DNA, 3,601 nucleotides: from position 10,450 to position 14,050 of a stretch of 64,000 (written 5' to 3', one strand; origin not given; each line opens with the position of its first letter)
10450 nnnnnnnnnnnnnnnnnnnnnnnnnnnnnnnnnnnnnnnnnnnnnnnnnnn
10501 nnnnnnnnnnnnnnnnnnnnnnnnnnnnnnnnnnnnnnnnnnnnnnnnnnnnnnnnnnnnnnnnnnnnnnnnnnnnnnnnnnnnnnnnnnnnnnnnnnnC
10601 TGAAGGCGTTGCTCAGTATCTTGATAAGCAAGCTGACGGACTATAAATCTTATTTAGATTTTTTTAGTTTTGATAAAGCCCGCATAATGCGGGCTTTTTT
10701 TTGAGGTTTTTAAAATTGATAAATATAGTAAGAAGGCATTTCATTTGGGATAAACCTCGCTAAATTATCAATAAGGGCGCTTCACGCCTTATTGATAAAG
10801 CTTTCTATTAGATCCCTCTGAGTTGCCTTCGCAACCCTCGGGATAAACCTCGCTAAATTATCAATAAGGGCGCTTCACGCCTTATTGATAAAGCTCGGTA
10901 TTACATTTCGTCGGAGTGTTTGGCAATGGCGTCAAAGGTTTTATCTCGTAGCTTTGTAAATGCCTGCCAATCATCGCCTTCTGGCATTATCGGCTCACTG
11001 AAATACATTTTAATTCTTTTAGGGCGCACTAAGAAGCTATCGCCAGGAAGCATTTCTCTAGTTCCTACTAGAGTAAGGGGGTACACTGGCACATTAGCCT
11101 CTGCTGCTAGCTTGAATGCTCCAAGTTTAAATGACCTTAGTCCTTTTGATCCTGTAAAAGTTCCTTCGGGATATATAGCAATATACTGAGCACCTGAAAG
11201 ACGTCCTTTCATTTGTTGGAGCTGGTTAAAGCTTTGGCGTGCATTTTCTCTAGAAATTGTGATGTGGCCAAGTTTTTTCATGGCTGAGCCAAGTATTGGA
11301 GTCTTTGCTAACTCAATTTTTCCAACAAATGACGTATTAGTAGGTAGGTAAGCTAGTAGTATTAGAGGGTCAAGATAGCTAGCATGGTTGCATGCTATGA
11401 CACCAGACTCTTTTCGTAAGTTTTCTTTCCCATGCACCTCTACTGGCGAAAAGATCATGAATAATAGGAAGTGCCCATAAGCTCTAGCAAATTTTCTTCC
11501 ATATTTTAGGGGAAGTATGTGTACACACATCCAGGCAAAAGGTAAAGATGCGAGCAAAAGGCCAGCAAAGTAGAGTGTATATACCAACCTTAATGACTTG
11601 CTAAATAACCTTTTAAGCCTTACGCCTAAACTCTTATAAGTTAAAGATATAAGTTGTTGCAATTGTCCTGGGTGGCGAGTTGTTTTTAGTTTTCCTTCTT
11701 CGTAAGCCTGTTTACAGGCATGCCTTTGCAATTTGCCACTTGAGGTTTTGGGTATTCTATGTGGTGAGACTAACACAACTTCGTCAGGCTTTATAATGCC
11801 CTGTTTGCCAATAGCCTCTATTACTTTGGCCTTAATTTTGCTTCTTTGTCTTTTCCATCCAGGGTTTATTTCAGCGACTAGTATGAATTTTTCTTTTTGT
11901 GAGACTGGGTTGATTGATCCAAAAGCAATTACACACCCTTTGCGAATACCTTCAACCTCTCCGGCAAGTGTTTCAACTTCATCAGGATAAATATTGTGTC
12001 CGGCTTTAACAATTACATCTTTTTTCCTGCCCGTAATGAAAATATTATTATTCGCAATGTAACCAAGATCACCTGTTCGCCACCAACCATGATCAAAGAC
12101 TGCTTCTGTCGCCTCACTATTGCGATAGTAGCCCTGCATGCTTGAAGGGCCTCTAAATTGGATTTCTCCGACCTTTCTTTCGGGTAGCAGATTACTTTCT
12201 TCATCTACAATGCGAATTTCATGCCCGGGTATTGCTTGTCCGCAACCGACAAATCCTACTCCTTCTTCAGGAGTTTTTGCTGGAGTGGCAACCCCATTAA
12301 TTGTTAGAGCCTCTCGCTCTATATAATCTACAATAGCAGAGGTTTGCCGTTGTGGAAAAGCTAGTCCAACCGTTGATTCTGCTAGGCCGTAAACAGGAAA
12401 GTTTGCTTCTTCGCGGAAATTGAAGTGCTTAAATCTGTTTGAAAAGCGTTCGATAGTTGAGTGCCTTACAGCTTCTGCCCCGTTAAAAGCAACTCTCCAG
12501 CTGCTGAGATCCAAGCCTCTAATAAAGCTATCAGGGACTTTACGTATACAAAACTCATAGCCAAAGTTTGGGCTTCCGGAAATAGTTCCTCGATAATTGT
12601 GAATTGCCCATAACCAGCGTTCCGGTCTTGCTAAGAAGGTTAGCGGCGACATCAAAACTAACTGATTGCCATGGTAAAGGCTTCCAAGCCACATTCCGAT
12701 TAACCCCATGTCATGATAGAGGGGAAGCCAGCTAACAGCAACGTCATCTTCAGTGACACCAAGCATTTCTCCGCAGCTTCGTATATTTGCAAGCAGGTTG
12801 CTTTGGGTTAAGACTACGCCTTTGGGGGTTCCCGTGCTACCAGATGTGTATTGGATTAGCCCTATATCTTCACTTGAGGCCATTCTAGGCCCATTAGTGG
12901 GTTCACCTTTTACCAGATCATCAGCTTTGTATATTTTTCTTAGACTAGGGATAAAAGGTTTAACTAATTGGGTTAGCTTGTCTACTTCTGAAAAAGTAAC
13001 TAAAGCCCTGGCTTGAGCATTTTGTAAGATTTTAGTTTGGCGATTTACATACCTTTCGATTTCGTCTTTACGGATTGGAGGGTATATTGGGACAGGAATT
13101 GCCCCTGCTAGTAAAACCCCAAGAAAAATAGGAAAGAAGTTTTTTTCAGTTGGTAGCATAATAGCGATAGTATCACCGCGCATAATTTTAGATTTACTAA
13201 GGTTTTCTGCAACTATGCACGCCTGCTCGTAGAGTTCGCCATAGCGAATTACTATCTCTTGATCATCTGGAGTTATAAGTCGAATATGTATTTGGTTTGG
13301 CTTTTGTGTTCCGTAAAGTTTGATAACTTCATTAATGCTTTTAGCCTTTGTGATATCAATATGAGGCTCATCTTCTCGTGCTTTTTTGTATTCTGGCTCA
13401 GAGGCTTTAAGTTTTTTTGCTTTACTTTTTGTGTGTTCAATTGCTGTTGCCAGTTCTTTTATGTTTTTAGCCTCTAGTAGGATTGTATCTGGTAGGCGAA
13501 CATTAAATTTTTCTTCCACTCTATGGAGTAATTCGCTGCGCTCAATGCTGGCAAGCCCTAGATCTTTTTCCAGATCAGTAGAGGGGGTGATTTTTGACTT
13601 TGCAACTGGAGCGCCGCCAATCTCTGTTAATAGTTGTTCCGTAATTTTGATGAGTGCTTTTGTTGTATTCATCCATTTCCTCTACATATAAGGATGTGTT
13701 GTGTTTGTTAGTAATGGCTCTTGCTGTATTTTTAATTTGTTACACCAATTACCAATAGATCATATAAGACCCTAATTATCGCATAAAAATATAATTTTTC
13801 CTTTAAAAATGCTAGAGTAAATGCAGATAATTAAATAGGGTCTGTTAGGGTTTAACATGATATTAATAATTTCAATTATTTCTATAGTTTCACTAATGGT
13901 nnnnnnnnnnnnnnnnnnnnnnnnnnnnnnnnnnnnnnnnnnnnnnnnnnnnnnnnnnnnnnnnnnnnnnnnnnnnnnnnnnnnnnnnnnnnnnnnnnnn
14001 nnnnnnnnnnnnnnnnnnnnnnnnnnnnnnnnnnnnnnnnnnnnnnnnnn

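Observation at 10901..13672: Single 923-aa polypeptide fusing an ACP domain, an acyl-AMP ligase and a PlsC acyltransferase (ACP-first order, the reverse of Aas)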

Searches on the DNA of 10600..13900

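Call 85: search_rna_families(source=window, start=10600, end=13900, threshold=evalue, max_evalue=1)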
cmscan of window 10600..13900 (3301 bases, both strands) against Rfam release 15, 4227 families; matches with E-value up to 1: 7.
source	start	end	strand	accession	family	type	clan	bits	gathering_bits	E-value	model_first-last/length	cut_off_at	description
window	10609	10701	+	RF01401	rseX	Gene; sRNA;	-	30.3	50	0.47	1-94/94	no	rseX Hfq binding RNA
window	10616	10702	+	RF00513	Trp_leader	Cis-reg; leader;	-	25.5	41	0.036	1-100/100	no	Tryptophan operon leader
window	10648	10700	-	RF02925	6A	Gene; sRNA;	-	25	41.2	0.12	1-52/52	no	6A RNA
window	10642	10703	+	RF01859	Phe_leader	Cis-reg; leader;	-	23.6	55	0.78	1-125/125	no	Phenylalanine leader peptide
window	10676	10771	-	RF02236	asX2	Gene; sRNA;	-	23.4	70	0.16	1-87/87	no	Xanthomonas sRNA asX2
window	10624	10702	+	RF00057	RyhB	Gene; sRNA;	-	21.8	55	0.77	1-67/67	no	RyhB RNA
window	10672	10777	-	RF00506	Thr_leader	Cis-reg; leader;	-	21.7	55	0.63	1-118/118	no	Threonine operon leader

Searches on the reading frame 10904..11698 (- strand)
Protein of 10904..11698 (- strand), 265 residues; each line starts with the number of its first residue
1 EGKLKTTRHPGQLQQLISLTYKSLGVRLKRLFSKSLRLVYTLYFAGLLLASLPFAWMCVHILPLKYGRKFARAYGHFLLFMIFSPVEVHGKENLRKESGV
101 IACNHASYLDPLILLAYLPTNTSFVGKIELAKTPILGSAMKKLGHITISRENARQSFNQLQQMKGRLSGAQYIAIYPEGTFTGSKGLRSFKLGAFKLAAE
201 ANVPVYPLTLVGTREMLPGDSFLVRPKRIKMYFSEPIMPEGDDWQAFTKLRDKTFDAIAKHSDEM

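Call 18: search_protein_families(library=ncbifam, proteins=[window:10904-11698:-], max_evalue=0.01)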
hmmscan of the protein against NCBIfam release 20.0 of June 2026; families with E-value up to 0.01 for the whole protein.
seq(265 aa): 9 families
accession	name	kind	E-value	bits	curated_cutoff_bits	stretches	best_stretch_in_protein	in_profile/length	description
TIGR00530.1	AGP_acyltrn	subfamily_domain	1.7e-30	105.4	102.95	1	86-210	4-129/130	1-acylglycerol-3-phosphate O-acyltransferase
NF006386.0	PRK08633.1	equivalog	2e-15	55.6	1221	1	49-212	397-553/1147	acyl-[ACP]--phospholipid O-acyltransferase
NF052553.1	LyOrLpactfOlsABRUA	equivalog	1.1e-13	51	300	1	36-198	5-164/263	lyso-ornithine lipid O-acyltransferase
NF005291.0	PRK06814.1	equivalog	1.3e-12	46.5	1349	1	44-214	404-567/1140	acyl-[ACP]--phospholipid O-acyltransferase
NF052552.1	LyOrLpactfOlsARHOCB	equivalog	1.6e-10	40.4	300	1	79-196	70-182/271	lyso-ornithine lipid O-acyltransferase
NF011593.0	PRK15018.1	equivalog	3.7e-08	33.4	501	1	101-213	69-182/245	1-acylglycerol-3-phosphate O-acyltransferase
NF005959.0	PRK08043.1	equivalog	2.4e-05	22.8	886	1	82-213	12-140/719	bifunctional acyl-ACP--phospholipid O-acyltransferase/long-chain-fatty-acid--ACP ligase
NF010621.0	PRK14014.1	domain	4.7e-05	22.6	186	1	38-151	25-144/301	acetyltransferase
NF058536.1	LPAAT_acyl_YihG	equivalog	9.1e-05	21.8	260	1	39-151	21-139/290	1-acylglycerol-3-phosphate O-acyltransferase, YihG family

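Call 47: find_homologous_proteins(query=window:10904-11695:-, max_evalue=0.00001)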
Query seq(264 aa) (264 aa): 55 proteins with E <= 0.00001 among 1232 candidates.
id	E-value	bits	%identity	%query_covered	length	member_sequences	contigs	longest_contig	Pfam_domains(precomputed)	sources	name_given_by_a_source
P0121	6.6e-49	185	41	87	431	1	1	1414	PF23024.2,PF01553.27,PF14535.13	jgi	jgi:1-acyl-sn-glycerol-3-phosphate acyltransferase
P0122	2.3e-47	180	41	79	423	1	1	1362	PF01553.27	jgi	-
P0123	3.9e-41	159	40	73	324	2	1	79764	PF01553.27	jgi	-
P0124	1.1e-40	158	45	68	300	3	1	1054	PF01553.27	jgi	jgi:1-acyl-sn-glycerol-3-phosphate acyltransferase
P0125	3.4e-40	156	38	86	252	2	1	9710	PF01553.27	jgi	jgi:1-acyl-sn-glycerol-3-phosphate acyltransferase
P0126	2.5e-39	153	40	75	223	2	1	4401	PF01553.27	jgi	jgi:1-acyl-sn-glycerol-3-phosphate acyltransferase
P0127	4.4e-39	153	40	68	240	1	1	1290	PF01553.27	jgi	jgi:1-acyl-sn-glycerol-3-phosphate acyltransferase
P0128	8.7e-39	152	39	88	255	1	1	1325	PF01553.27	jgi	jgi:1-acyl-sn-glycerol-3-phosphate acyltransferase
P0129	3.1e-38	150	37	89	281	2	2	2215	PF01553.27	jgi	jgi:1-acyl-sn-glycerol-3-phosphate acyltransferase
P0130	4.4e-38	149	34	100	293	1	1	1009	PF01553.27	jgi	jgi:1-acyl-sn-glycerol-3-phosphate acyltransferase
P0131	7.8e-38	148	38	89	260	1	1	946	PF01553.27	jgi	jgi:1-acyl-sn-glycerol-3-phosphate acyltransferase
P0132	1.6e-37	147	38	79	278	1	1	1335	PF01553.27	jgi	jgi:1-acyl-sn-glycerol-3-phosphate acyltransferase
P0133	4.1e-37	146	41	67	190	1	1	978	PF01553.27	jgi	jgi:1-acyl-sn-glycerol-3-phosphate acyltransferase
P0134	6.2e-37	146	40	68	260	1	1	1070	PF01553.27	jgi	jgi:1-acyl-sn-glycerol-3-phosphate acyltransferase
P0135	6.9e-37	145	36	89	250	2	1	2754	PF01553.27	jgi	jgi:1-acyl-sn-glycerol-3-phosphate acyltransferase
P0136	9.4e-37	145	43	76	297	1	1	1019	PF01553.27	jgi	-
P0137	1.4e-36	144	38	84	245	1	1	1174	PF01553.27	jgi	jgi:1-acyl-sn-glycerol-3-phosphate acyltransferase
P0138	2.0e-36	144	37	79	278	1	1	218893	PF01553.27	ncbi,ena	-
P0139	6.1e-36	142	37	86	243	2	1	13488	PF01553.27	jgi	jgi:1-acyl-sn-glycerol-3-phosphate acyltransferase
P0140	2.0e-35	141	42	68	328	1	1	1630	PF01553.27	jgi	jgi:1-acyl-sn-glycerol-3-phosphate acyltransferase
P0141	2.6e-35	140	40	67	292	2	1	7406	PF01553.27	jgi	jgi:1-acyl-sn-glycerol-3-phosphate acyltransferase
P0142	3.3e-35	140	41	67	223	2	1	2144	PF01553.27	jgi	jgi:1-acyl-sn-glycerol-3-phosphate acyltransferase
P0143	3.7e-35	140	38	86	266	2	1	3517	PF01553.27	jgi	jgi:1-acyl-sn-glycerol-3-phosphate acyltransferase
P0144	4.3e-35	140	39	83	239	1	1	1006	PF01553.27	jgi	jgi:1-acyl-sn-glycerol-3-phosphate acyltransferase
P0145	1.2e-33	135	44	63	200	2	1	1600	PF01553.27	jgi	jgi:1-acyl-sn-glycerol-3-phosphate acyltransferase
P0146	1.4e-33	135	34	96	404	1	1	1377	PF01553.27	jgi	jgi:1-acyl-sn-glycerol-3-phosphate acyltransferase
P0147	1.5e-33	134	39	68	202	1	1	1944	PF01553.27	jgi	jgi:1-acyl-sn-glycerol-3-phosphate acyltransferase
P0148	1.5e-33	134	45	63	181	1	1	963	PF01553.27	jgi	jgi:1-acyl-sn-glycerol-3-phosphate acyltransferase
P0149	2.0e-33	134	40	67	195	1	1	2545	PF01553.27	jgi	jgi:1-acyl-sn-glycerol-3-phosphate acyltransferase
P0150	5.7e-33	133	36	86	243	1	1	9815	PF01553.27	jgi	jgi:1-acyl-sn-glycerol-3-phosphate acyltransferase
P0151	1.1e-32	132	34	88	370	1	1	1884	PF00550.32,PF01553.27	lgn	-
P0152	5.8e-32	129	41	63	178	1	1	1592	PF01553.27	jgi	jgi:1-acyl-sn-glycerol-3-phosphate acyltransferase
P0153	2.4e-31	127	35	90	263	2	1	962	PF01553.27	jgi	jgi:1-acyl-sn-glycerol-3-phosphate acyltransferase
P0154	2.6e-30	124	35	86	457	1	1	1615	PF01553.27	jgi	jgi:1-acyl-sn-glycerol-3-phosphate acyltransferase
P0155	6.3e-30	123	35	75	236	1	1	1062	PF01553.27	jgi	-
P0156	3.2e-29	120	32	79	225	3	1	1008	PF01553.27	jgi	jgi:fatty-acyl-CoA synthase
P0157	7.2e-29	119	39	70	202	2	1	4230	PF01553.27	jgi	jgi:1-acyl-sn-glycerol-3-phosphate acyltransferase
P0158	1.0e-28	119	32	86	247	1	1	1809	PF01553.27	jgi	-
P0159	1.4e-28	118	37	67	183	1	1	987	PF01553.27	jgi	jgi:1-acyl-sn-glycerol-3-phosphate acyltransferase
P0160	3.6e-27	114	38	63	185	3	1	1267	PF01553.27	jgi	jgi:1-acyl-sn-glycerol-3-phosphate acyltransferase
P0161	1.8e-26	111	41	60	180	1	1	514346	PF01553.27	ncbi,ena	-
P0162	4.4e-26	110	32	81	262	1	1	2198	PF01553.27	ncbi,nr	ncbi:MAG: 1-acyl-sn-glycerol-3-phosphate acyltransferase [Gammaproteobacteria bacterium]|nr:1-acyl-s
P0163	7.6e-26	109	33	79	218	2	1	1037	PF01553.27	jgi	jgi:1-acyl-sn-glycerol-3-phosphate acyltransferase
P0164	1.1e-25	109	32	94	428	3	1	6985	PF01553.27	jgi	jgi:1-acyl-sn-glycerol-3-phosphate acyltransferase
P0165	4.6e-24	103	36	68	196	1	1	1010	PF01553.27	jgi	jgi:1-acyl-sn-glycerol-3-phosphate acyltransferase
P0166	6.8e-24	103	29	81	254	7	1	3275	PF01553.27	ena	-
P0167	2.6e-20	91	39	50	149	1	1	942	PF01553.27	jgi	jgi:1-acyl-sn-glycerol-3-phosphate acyltransferase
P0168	4.7e-20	90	33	75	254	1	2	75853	PF01553.27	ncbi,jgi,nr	ncbi:MAG: 1-acyl-sn-glycerol-3-phosphate acyltransferase [Deltaproteobacteria bacterium]|nr:1-acyl-s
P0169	1.0e-19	89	34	53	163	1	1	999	PF01553.27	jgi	jgi:1-acyl-sn-glycerol-3-phosphate acyltransferase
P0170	1.1e-19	89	34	57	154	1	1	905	PF01553.27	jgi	jgi:1-acyl-sn-glycerol-3-phosphate acyltransferase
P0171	1.5e-17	82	29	89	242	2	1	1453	PF01553.27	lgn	-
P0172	3.5e-9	55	34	59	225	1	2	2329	PF01553.27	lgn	-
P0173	1.1e-7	50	30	50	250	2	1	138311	PF01553.27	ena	-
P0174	2.5e-6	45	31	57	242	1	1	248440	PF01553.27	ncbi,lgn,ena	-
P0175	5.5e-6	44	30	65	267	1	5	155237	PF01553.27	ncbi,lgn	-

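Call 49: find_encoding_contigs(protein=P0138, flank=6000, max_places=2)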
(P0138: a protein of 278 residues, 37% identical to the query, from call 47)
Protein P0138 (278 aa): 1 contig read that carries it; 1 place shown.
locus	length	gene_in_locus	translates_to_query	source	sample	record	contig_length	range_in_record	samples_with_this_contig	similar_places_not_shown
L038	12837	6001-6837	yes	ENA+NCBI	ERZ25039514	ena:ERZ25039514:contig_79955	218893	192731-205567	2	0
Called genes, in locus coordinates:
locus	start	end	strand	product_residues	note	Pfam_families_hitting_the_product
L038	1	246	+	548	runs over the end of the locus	-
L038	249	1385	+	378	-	PF01053:Cys_Met_Meta_PP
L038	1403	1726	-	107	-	PF03091:CutA1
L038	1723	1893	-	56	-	PF01878:EVE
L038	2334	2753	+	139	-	PF20586:DUF6788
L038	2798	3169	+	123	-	PF04977:DivIC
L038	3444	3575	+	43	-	PF00216:Bac_DNA_binding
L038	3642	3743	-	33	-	-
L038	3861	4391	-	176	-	-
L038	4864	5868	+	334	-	PF00501:AMP-binding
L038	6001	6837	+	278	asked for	PF01553:Acyltransferase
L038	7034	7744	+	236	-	PF06167:Peptidase_M90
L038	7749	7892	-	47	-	-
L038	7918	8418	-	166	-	-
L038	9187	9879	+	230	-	PF00849:PseudoU_synth_2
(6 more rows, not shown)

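Call 50: find_encoding_contigs(protein=P0123, flank=6000, max_places=2)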
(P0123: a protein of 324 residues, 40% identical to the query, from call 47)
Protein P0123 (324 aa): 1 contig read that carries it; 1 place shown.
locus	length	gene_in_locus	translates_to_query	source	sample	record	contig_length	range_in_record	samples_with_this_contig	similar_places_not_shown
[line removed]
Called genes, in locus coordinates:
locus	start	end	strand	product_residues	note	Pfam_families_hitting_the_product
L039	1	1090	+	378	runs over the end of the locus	PF01053:Cys_Met_Meta_PP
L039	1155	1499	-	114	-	PF03091:CutA1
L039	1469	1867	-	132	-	PF01878:EVE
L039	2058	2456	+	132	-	PF20586:DUF6788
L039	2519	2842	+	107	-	PF04977:DivIC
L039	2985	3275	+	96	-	PF00216:Bac_DNA_binding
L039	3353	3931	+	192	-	PF01661:Macro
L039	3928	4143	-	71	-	-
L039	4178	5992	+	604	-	PF00550:PP-binding (faint), PF00501:AMP-binding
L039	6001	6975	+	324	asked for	PF01553:Acyltransferase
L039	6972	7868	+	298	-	PF06167:Peptidase_M90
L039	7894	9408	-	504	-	PF01590:GAF, PF13185:GAF_2, PF13492:GAF_3, PF01590:GAF, PF13185:GAF_2, PF13492:GAF_3, PF00990:GGDEF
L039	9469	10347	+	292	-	PF01479:S4 (weak), PF00849:PseudoU_synth_2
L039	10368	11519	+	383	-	PF00657:Lipase_GDSL, PF13472:Lipase_GDSL_2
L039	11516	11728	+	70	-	-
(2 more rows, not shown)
